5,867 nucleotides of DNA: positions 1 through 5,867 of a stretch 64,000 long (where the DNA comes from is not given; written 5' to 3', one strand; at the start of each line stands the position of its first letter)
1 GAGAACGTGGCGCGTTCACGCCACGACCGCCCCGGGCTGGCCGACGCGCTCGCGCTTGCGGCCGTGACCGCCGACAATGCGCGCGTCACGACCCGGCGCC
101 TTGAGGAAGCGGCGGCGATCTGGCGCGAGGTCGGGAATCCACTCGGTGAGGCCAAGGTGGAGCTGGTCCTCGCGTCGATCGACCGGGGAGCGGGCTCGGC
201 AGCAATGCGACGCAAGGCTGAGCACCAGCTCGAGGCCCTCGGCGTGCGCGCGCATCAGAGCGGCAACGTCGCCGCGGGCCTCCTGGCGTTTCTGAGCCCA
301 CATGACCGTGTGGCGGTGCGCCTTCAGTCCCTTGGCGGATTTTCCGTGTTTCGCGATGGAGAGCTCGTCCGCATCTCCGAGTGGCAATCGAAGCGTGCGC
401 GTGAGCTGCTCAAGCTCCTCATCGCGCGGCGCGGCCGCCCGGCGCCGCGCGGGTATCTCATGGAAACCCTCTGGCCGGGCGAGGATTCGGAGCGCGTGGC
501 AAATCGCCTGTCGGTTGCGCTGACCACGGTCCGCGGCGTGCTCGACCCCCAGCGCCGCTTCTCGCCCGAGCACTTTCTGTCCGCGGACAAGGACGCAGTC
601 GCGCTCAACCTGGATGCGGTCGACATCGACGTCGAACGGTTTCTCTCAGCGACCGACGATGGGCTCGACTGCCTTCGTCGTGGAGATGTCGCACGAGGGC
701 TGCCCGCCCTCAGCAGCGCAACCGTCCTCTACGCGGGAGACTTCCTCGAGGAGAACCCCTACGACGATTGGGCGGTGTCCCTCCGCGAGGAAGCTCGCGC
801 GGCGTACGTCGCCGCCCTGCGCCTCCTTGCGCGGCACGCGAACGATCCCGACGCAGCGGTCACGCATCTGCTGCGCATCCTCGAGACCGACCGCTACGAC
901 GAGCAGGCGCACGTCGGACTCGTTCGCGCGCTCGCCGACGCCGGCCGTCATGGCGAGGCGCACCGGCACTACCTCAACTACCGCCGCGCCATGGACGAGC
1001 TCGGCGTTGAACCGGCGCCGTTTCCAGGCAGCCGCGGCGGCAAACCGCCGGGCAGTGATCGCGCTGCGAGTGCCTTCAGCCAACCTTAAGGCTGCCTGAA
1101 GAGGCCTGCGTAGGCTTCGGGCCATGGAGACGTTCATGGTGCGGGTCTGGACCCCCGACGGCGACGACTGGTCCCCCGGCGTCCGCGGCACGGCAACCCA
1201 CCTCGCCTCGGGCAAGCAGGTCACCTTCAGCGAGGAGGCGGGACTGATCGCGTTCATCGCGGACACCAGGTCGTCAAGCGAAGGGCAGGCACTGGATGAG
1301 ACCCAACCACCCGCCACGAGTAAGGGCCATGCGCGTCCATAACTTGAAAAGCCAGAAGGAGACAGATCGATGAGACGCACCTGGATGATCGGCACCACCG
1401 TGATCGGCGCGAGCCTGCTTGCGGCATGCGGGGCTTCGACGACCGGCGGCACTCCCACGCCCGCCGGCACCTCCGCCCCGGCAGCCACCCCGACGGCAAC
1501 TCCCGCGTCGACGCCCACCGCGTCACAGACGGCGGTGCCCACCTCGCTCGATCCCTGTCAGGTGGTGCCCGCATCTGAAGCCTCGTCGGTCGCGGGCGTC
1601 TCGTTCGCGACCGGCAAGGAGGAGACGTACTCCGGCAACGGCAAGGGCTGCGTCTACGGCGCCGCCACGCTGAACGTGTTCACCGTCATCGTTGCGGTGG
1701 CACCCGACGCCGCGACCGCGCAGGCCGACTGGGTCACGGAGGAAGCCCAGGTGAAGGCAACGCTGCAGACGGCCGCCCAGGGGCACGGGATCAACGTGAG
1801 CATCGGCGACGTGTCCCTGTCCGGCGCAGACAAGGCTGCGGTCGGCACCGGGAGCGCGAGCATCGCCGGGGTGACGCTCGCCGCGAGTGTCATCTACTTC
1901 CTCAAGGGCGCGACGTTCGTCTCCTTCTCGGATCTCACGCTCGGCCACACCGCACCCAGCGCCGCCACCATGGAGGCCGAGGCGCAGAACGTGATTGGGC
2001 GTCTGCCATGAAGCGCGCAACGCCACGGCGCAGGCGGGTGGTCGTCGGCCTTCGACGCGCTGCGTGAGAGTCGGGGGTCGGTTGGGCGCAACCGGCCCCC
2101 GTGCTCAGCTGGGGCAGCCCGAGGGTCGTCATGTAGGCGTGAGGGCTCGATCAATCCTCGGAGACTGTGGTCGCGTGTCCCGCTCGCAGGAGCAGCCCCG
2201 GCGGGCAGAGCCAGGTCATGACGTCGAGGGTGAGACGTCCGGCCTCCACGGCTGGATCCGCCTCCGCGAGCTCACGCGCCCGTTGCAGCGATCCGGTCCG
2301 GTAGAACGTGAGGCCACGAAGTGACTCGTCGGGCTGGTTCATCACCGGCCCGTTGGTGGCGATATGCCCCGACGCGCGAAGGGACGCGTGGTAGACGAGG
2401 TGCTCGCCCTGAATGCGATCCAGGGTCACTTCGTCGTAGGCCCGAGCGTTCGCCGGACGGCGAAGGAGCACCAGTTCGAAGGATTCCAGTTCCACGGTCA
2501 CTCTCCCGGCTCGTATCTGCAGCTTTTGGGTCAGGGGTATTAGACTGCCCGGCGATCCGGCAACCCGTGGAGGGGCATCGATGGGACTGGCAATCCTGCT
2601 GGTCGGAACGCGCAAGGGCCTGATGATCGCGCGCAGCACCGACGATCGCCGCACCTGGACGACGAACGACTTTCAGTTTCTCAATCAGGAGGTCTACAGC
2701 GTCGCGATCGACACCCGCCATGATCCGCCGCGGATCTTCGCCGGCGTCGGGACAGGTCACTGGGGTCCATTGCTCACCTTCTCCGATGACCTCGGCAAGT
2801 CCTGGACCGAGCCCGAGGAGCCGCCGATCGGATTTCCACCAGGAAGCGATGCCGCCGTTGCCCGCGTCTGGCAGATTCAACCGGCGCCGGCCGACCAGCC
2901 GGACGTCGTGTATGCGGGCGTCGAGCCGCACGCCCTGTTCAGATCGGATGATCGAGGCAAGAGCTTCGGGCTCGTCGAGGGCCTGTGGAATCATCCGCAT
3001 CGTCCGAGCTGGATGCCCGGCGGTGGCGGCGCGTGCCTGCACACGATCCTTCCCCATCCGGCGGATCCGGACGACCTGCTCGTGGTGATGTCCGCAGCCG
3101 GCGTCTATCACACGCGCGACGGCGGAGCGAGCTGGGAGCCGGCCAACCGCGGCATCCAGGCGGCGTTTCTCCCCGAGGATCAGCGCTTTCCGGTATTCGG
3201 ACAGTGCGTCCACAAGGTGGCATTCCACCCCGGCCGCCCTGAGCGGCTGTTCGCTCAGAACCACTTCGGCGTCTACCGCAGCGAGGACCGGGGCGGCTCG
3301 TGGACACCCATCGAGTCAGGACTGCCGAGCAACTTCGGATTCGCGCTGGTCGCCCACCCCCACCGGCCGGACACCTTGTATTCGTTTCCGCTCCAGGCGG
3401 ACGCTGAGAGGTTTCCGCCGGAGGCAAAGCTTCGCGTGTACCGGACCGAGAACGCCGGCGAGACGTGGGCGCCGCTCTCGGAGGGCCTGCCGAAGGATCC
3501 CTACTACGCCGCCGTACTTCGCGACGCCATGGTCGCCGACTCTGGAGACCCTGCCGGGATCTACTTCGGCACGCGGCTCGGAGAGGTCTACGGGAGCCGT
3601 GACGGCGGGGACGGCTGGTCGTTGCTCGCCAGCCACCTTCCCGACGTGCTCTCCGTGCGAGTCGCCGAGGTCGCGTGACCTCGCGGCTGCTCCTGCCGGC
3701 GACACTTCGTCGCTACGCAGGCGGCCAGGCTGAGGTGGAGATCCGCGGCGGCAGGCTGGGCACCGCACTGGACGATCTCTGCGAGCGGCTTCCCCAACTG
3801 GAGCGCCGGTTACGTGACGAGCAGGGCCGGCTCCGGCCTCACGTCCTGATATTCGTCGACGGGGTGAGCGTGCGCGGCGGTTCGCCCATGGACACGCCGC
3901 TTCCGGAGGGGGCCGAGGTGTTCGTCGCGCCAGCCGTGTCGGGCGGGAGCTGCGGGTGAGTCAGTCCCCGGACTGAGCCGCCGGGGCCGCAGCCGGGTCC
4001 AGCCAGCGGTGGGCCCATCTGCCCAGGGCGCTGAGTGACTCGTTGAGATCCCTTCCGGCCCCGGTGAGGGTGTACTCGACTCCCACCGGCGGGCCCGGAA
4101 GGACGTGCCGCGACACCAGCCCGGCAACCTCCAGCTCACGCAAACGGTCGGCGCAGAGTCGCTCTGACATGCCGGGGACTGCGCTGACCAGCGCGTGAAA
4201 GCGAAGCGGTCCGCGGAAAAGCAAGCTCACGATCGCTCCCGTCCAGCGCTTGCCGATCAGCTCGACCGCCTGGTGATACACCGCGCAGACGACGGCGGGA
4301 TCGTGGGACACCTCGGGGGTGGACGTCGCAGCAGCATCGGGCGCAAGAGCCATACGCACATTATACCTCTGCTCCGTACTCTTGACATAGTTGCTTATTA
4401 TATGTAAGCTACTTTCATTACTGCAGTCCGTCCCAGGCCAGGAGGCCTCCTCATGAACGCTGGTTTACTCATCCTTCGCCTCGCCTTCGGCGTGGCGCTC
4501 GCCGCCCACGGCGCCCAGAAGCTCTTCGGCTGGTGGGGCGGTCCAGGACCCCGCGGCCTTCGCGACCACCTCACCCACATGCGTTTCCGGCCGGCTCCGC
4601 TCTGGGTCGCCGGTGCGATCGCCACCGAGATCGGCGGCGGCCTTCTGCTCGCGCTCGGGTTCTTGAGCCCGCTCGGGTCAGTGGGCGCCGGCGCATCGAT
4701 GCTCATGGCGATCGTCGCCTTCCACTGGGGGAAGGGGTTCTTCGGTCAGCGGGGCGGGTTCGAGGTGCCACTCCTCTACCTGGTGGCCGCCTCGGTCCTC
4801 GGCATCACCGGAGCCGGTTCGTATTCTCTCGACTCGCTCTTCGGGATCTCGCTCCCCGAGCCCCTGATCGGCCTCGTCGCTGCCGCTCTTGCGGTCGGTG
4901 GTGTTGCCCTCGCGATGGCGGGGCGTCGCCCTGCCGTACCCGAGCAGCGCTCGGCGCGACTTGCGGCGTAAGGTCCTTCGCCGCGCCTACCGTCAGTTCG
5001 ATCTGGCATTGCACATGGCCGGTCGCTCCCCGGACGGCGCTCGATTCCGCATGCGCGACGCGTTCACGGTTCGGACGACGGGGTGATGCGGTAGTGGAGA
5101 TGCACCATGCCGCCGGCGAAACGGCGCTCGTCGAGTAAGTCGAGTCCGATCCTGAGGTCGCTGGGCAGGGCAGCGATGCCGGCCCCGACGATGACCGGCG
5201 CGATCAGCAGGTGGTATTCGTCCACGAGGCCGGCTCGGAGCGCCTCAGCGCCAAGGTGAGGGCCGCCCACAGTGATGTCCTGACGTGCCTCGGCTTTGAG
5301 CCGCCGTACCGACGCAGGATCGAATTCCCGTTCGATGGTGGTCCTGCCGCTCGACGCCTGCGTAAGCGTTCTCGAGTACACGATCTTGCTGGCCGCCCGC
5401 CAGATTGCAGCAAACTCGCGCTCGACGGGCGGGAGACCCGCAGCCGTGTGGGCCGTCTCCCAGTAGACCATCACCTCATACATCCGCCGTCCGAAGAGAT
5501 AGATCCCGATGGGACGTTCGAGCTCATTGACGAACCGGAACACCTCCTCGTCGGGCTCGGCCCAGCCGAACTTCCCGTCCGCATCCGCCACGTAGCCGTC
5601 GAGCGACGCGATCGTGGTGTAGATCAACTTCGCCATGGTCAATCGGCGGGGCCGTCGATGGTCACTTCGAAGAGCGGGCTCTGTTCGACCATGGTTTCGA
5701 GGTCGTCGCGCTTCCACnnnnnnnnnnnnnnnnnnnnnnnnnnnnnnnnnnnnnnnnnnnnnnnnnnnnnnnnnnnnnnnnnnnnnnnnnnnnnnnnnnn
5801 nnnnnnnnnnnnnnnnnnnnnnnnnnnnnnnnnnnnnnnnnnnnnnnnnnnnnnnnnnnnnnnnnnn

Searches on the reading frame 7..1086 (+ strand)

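Call 62: search_protein_families(library=pfam, proteins=[window:7-1086:+], max_evalue=0.001)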
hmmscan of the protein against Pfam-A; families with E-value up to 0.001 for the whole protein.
window:7-1086:+ (360 aa): 2 families
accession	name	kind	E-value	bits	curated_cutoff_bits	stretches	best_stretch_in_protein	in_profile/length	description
PF03704.23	BTAD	-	1.5e-15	58.3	22.1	1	207-338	1-136/146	Bacterial transcriptional activator domain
PF00486.34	Trans_reg_C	-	2e-05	25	26.2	1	128-182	7-60/77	Transcriptional regulatory protein, C terminal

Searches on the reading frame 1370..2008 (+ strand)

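Call 50: search_protein_families(library=pfam, proteins=[window:1370-2008:+], max_evalue=0.001)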
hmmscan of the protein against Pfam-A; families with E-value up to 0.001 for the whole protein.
window:1370-2008:+ (213 aa): 1 family
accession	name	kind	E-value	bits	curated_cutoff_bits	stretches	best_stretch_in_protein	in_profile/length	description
PF12079.13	DUF3558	-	1.1e-09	38.9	34.1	1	16-139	2-117/173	Protein of unknown function (DUF3558)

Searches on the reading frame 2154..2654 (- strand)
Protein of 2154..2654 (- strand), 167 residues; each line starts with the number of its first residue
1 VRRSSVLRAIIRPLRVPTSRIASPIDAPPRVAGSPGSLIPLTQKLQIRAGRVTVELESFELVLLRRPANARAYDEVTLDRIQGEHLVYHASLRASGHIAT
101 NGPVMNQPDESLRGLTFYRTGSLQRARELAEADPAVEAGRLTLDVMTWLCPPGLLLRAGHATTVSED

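Call 62: search_protein_families(library=pfam, proteins=[window:2154-2654:-], max_evalue=0.001)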
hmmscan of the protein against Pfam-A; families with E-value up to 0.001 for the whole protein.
window:2154-2654:- (167 aa): 1 family
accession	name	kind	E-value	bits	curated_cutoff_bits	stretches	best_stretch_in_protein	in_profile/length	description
PF03795.20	YCII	-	2.7e-06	28.2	24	1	77-140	16-85/95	YCII-related domain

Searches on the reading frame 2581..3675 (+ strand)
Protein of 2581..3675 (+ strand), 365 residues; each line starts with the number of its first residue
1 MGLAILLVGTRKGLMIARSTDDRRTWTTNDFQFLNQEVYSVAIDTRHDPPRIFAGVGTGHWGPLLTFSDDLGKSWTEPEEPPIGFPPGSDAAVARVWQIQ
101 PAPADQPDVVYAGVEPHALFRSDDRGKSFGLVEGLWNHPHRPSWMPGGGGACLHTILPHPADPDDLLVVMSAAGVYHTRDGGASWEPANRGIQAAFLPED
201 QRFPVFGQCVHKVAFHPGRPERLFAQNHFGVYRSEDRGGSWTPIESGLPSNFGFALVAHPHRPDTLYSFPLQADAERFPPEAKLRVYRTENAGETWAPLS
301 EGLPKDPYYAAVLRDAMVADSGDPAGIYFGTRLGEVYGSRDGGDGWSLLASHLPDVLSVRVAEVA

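Call 62: search_protein_families(library=pfam, proteins=[window:2581-3675:+], max_evalue=0.001)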
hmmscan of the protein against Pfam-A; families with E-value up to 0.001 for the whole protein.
window:2581-3675:+ (365 aa): 3 families
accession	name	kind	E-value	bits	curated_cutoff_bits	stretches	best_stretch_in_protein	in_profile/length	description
PF15902.12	Sortilin-Vps10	-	5.1e-15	55.6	33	2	231-352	3-115/446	Sortilin, neurotensin receptor 3,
PF15899.11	BNR_6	-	1.2e-08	34.6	27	0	119-129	1-11/14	BNR-Asp box repeat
PF02012.26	BNR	-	6.8e-07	28.8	27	0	176-186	1-11/12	BNR/Asp-box repeat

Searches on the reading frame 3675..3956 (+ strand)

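Call 62: search_protein_families(library=pfam, proteins=[window:3675-3956:+], max_evalue=0.001)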
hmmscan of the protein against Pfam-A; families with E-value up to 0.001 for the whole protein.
window:3675-3956:+ (94 aa): 1 family
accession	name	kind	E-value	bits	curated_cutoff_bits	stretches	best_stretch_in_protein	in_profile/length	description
PF02597.26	ThiS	-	9.1e-07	29.8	22.5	1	6-91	2-76/76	ThiS family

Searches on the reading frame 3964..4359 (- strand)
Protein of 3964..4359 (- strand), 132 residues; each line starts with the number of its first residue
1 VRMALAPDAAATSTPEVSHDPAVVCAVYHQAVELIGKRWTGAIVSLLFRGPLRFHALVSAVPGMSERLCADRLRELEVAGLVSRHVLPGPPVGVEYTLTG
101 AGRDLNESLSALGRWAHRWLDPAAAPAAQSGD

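Call 62: search_protein_families(library=pfam, proteins=[window:3964-4359:-], max_evalue=0.001)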
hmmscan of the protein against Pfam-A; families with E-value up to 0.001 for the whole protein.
window:3964-4359:- (132 aa): 1 family
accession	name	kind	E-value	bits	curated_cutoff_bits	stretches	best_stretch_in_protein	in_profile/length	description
PF01638.23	HxlR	-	2.4e-23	82.2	20.8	1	34-122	1-89/91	HxlR-like helix-turn-helix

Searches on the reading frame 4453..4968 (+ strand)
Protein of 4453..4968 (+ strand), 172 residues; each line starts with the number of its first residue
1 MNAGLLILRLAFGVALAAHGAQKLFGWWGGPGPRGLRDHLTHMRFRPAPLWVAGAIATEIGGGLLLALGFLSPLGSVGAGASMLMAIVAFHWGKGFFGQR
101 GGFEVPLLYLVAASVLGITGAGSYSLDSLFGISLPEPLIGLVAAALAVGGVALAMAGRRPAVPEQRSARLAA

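Call 50: search_protein_families(library=pfam, proteins=[window:4453-4968:+], max_evalue=0.001)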
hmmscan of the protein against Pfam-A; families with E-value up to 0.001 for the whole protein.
window:4453-4968:+ (172 aa): 3 families
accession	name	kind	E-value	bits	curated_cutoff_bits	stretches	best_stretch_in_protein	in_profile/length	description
PF07681.17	DoxX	-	3.8e-18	66.3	23.6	1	4-92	1-85/85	DoxX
PF07291.16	MauE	-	2.4e-05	25.1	27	1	2-89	2-86/128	Methylamine utilisation protein MauE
PF04173.18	DoxD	-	0.00016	22.1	22.7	1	40-130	54-144/167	TQO small subunit DoxD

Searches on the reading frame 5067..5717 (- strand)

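Call 62: search_protein_families(library=pfam, proteins=[window:5067-5717:-], max_evalue=0.001)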
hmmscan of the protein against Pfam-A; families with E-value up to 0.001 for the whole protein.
window:5067-5717:- (217 aa): 1 family
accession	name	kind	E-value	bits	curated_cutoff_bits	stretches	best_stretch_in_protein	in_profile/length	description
PF01872.23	RibD_C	-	3.2e-17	63.4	24.1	1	30-180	2-168/197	RibD C-terminal domain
